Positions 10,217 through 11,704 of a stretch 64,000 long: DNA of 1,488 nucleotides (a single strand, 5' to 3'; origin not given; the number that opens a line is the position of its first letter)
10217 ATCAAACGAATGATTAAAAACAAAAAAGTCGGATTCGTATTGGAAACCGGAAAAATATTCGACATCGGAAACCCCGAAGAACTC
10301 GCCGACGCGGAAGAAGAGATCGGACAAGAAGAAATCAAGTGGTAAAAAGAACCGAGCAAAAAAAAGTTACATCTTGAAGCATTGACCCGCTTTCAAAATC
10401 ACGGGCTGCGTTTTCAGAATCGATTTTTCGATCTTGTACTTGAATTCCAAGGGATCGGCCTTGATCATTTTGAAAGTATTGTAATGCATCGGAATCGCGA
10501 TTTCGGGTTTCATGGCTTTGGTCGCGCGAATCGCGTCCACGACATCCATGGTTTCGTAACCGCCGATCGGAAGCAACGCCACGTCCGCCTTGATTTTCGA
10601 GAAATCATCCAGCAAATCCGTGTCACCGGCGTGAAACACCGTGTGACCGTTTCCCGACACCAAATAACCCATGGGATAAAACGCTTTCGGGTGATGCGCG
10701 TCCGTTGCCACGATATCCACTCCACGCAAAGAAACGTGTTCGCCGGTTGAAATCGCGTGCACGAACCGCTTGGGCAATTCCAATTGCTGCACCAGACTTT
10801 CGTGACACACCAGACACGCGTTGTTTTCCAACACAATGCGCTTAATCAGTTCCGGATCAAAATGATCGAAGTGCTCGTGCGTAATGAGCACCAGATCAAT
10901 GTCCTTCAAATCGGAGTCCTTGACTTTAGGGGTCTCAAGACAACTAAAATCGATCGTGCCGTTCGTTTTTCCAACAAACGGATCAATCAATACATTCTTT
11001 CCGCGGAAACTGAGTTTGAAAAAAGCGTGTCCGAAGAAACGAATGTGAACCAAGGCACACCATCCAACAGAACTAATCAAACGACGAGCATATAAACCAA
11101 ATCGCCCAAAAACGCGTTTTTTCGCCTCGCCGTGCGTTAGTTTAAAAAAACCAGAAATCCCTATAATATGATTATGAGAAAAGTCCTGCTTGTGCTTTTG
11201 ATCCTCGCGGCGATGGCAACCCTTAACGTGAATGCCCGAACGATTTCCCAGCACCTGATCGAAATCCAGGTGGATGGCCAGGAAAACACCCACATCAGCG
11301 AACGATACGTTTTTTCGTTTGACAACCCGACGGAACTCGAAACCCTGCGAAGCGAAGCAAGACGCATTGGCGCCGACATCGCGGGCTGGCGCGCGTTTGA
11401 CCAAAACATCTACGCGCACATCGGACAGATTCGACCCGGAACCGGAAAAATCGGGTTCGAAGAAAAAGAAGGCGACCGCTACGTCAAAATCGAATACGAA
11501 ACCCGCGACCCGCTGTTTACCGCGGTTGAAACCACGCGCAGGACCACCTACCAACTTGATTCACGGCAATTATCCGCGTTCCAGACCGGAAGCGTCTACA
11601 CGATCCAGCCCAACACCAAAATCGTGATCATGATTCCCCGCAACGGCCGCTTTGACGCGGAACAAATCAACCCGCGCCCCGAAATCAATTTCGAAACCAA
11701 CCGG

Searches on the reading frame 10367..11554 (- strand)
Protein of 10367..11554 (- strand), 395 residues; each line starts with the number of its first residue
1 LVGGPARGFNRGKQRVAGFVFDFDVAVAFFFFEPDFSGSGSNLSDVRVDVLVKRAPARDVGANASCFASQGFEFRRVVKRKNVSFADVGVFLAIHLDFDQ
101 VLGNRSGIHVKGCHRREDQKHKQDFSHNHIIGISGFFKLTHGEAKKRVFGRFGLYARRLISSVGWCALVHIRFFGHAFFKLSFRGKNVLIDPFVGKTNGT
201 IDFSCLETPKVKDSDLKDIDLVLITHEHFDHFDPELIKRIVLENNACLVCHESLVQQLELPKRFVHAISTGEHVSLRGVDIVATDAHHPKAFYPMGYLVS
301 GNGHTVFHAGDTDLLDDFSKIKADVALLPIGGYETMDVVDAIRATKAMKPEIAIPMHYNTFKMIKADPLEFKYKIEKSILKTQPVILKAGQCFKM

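Call 53: search_protein_families(library=pfam, proteins=[window:10367-11554:-], max_evalue=0.0001)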
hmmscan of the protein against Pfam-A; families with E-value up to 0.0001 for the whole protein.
window:10367-11554:- (395 aa): 3 families
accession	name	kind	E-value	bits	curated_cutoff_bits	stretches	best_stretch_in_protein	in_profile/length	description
PF13483.12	Lactamase_B_3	-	8.9e-24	84.7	24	1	171-357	2-160/160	Beta-lactamase superfamily domain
PF12706.13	Lactamase_B_2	-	1.8e-22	80.4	27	1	187-358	2-200/200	Beta-lactamase superfamily domain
PF00753.33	Lactamase_B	-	3.5e-06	27.5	22.7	1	185-232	15-57/196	Metallo-beta-lactamase superfamily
